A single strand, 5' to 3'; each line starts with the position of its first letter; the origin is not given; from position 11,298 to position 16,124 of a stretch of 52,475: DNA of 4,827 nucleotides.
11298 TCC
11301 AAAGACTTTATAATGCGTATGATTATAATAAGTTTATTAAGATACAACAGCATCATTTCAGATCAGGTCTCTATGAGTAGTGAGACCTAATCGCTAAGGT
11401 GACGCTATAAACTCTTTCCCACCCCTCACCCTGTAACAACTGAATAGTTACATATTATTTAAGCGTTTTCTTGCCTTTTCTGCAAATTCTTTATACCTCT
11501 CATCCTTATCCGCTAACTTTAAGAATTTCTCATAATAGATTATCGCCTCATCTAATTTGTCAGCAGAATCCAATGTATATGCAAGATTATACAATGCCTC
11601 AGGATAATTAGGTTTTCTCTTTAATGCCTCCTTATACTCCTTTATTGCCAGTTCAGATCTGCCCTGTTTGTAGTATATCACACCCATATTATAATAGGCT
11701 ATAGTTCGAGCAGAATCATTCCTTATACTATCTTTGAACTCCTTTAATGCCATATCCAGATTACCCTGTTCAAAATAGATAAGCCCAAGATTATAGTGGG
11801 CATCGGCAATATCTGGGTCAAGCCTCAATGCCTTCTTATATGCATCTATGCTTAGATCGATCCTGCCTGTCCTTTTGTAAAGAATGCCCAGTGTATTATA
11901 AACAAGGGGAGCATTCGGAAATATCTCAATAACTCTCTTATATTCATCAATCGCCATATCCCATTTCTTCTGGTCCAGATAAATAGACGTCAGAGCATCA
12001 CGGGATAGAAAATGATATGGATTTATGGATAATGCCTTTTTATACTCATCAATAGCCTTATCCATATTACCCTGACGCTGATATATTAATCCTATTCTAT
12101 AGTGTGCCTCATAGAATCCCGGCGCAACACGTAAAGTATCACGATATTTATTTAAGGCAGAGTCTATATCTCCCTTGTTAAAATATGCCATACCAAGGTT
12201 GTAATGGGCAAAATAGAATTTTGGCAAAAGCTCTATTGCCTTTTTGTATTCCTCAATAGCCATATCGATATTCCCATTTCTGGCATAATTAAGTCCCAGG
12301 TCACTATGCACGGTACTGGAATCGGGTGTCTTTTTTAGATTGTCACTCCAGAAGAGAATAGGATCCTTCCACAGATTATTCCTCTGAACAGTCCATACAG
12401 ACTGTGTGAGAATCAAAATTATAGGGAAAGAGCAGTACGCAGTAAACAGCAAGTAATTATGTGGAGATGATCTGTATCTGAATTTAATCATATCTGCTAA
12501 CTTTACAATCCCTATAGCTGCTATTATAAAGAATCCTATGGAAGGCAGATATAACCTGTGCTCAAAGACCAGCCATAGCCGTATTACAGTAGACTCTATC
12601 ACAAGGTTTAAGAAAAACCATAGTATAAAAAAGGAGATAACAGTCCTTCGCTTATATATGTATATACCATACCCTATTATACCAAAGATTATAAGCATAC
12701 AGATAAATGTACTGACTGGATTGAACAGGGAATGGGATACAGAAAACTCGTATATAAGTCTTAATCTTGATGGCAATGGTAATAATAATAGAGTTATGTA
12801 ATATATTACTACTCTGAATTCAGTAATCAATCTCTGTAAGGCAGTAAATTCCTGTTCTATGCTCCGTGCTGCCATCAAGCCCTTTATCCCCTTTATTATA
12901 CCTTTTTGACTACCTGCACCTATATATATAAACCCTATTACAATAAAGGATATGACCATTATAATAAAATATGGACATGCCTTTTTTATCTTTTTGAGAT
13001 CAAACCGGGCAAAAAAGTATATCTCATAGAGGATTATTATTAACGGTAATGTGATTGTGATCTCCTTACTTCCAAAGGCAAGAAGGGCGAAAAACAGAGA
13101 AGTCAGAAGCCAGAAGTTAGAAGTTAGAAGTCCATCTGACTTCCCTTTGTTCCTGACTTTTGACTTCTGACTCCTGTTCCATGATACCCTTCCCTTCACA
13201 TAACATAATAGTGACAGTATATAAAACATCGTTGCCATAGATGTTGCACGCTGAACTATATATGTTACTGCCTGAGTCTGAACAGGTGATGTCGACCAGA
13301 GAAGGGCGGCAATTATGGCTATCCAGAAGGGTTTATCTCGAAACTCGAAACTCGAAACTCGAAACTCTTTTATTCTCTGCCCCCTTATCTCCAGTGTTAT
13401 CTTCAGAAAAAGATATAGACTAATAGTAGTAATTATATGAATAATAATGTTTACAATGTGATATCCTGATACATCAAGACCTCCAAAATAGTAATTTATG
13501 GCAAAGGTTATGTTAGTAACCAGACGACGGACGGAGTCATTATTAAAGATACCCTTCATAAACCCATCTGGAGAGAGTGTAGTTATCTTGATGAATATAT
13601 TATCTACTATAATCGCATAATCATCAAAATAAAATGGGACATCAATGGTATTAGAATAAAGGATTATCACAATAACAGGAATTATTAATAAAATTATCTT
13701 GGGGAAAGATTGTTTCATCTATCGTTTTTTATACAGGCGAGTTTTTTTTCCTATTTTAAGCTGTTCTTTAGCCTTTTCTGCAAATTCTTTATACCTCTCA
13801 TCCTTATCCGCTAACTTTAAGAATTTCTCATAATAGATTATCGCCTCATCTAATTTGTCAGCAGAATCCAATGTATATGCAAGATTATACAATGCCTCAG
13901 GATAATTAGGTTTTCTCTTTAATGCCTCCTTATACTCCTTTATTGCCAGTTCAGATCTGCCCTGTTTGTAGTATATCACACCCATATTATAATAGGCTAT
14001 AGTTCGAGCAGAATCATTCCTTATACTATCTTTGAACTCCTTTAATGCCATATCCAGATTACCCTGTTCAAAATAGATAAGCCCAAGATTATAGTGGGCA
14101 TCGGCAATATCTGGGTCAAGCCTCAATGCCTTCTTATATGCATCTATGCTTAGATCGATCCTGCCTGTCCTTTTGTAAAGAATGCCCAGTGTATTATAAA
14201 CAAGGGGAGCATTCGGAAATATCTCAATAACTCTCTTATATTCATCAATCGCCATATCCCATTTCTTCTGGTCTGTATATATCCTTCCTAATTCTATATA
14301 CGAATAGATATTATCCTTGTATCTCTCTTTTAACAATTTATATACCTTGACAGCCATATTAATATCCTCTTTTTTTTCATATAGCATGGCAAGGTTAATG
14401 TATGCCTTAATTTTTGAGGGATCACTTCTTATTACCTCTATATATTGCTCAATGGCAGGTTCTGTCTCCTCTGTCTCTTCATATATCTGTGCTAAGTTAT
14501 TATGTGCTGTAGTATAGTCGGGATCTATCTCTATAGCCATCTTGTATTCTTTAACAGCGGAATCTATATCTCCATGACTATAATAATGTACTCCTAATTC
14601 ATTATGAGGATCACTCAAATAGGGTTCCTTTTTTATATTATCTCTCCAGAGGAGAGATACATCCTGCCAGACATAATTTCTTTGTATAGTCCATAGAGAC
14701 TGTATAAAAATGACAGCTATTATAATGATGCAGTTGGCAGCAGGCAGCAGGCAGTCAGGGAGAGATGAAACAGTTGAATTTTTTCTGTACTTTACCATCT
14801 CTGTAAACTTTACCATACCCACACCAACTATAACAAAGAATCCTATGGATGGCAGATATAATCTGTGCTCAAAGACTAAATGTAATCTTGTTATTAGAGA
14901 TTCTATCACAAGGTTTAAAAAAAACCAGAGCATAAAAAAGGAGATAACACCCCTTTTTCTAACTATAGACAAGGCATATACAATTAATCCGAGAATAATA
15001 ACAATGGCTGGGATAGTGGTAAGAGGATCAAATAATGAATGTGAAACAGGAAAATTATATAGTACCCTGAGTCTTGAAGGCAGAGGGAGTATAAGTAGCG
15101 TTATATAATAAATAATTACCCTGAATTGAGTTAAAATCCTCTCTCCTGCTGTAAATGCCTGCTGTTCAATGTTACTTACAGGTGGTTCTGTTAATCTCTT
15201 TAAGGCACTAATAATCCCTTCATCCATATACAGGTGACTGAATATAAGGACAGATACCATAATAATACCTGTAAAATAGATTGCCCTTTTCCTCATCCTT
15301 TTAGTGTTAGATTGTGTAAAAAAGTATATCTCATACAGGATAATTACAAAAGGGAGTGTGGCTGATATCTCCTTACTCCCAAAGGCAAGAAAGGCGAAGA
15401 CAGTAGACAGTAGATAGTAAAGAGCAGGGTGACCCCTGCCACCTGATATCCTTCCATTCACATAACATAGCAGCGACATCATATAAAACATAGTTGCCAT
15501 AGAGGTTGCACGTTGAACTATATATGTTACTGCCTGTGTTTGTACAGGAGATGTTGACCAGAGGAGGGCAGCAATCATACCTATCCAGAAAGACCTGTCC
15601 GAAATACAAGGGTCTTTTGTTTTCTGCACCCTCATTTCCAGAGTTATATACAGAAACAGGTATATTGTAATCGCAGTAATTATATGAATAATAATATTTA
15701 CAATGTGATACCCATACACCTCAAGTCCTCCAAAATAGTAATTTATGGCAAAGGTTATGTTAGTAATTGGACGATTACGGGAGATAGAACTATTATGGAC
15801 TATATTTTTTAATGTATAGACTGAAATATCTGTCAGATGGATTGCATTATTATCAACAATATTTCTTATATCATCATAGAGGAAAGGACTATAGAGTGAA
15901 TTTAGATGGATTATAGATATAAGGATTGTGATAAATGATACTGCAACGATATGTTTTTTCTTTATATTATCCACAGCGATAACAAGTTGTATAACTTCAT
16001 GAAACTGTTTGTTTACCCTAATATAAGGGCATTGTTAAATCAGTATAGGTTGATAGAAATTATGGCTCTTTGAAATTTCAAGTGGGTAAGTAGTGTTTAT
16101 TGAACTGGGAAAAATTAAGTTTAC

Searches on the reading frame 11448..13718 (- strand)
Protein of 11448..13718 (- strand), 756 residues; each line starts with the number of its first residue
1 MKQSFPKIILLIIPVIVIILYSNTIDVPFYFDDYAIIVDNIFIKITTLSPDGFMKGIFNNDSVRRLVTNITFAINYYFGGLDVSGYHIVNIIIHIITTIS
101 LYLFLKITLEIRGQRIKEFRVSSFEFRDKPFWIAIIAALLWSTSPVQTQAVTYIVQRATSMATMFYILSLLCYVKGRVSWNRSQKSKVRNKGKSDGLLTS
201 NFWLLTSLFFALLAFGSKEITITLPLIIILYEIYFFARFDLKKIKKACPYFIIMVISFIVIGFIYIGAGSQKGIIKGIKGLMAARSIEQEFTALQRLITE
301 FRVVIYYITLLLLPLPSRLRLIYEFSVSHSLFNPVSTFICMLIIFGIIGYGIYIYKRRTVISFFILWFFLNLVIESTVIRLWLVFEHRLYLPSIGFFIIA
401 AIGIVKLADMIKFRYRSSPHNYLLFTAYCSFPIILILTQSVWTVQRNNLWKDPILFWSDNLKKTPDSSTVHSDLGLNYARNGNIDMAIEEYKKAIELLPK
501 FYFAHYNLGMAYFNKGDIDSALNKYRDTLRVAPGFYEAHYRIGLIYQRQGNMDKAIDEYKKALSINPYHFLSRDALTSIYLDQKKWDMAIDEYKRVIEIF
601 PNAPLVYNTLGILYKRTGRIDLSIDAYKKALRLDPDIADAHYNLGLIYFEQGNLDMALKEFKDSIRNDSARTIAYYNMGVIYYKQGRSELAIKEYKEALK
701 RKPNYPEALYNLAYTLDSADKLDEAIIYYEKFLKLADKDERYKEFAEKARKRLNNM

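Call 57: search_protein_families(library=pfam, proteins=[window:11448-13718:-], max_evalue=0.00001)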
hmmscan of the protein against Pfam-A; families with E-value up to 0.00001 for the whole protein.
window:11448-13718:- (756 aa): 23 families
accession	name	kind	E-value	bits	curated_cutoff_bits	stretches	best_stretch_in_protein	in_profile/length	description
PF00515.34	TPR_1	-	2e-58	192.4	27.8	4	537-568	2-33/34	Tetratricopeptide repeat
PF07719.23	TPR_2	-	3.4e-58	189.4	27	2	537-568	2-33/34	Tetratricopeptide repeat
PF13414.12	TPR_11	-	9e-50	166.5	26.8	5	614-652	4-42/42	TPR repeat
PF13181.12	TPR_8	-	2.7e-45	149.1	25.7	2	536-568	1-33/34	Tetratricopeptide repeat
PF13432.12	TPR_16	-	4.5e-41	139.3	32.7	3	506-568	1-63/65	Tetratricopeptide repeat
PF13431.12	TPR_17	-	5.1e-41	136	24.4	1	626-658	1-33/34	Tetratricopeptide repeat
PF13424.12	TPR_12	-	2.9e-39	133.6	30.1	5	636-701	1-74/77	Tetratricopeptide repeat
PF13428.12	TPR_14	-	6.4e-28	94.8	23.5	0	674-714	3-43/44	Tetratricopeptide repeat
PF13174.12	TPR_6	-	1.3e-26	91.8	26.3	0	537-566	1-30/33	Tetratricopeptide repeat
PF14559.12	TPR_19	-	7.9e-26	90.6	25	1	683-745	2-64/68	Tetratricopeptide repeat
PF13176.12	TPR_7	-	9.4e-22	75.6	27.9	0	538-565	1-28/36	Tetratricopeptide repeat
PF24575.1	TPR_Slam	-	1.5e-17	64.3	35.2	0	672-725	47-100/104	Surface lipoprotein assembly modifier, N-terminal TPR repeats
PF13371.12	TPR_9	-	7.3e-17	61.6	35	0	577-641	2-66/73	Tetratricopeptide repeat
PF13374.12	TPR_10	-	4e-15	55.7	27.5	0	643-665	7-29/42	Tetratricopeptide repeat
PF25064.1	ARM_TT21_5th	-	5.6e-12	46.4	27.8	0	579-682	10-116/117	TT21 fifth ARM repeats domain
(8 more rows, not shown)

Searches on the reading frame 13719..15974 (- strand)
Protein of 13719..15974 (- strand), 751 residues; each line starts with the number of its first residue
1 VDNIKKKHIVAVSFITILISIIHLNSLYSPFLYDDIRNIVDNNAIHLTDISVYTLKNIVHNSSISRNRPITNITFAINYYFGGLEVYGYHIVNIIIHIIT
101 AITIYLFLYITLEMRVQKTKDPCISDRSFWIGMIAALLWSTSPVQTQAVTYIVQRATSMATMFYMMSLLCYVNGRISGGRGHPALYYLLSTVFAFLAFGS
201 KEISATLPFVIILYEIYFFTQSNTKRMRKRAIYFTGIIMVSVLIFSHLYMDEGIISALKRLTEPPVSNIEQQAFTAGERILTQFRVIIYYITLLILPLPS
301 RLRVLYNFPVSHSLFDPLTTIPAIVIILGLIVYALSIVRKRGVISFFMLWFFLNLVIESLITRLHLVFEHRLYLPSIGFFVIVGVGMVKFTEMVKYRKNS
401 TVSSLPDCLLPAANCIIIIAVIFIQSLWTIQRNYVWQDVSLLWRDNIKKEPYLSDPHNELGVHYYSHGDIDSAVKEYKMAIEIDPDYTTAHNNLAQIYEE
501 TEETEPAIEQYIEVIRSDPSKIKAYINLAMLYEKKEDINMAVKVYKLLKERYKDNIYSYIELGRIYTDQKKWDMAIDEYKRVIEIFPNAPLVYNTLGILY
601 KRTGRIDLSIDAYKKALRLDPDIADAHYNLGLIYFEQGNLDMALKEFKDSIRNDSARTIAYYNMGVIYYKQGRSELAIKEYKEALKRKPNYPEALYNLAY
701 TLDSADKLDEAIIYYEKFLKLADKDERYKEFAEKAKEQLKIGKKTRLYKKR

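Call 57: search_protein_families(library=pfam, proteins=[window:13719-15974:-], max_evalue=0.00001)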
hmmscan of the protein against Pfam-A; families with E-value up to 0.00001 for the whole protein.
window:13719-15974:- (751 aa): 21 families
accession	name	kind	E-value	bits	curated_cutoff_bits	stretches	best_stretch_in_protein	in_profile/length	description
PF00515.34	TPR_1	-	4.6e-53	175.4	27.8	3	660-691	3-34/34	Tetratricopeptide repeat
PF13414.12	TPR_11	-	1.6e-50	169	26.8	5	600-638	4-42/42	TPR repeat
PF07719.23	TPR_2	-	1.6e-50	165.5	27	1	660-691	3-34/34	Tetratricopeptide repeat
PF13181.12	TPR_8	-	1.3e-42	140.7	25.7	1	660-691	3-34/34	Tetratricopeptide repeat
PF13431.12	TPR_17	-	1.4e-38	128.3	24.4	1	612-644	1-33/34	Tetratricopeptide repeat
PF13424.12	TPR_12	-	4.8e-35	120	30.1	4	622-687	1-74/77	Tetratricopeptide repeat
PF13432.12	TPR_16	-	5e-33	113.6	32.7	2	595-655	2-62/65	Tetratricopeptide repeat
PF14559.12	TPR_19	-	2.4e-25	89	25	1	669-731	2-64/68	Tetratricopeptide repeat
PF13428.12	TPR_14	-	1.1e-24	84.8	23.5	0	660-700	3-43/44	Tetratricopeptide repeat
PF13174.12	TPR_6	-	2.6e-22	78.3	26.3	0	660-690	2-32/33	Tetratricopeptide repeat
PF13176.12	TPR_7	-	3.2e-20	70.9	27.9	0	694-726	1-33/36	Tetratricopeptide repeat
PF24575.1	TPR_Slam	-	1.9e-17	64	35.2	0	658-711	47-100/104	Surface lipoprotein assembly modifier, N-terminal TPR repeats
PF13374.12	TPR_10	-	8e-16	57.9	27.5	0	629-651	7-29/42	Tetratricopeptide repeat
PF23914.1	TPR_CcmH_CycH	-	1.1e-14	55.1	42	0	458-553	54-152/158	Cytochrome c-type biogenesis protein H TPR domain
PF13371.12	TPR_9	-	1.1e-12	48.1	35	0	562-627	1-66/73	Tetratricopeptide repeat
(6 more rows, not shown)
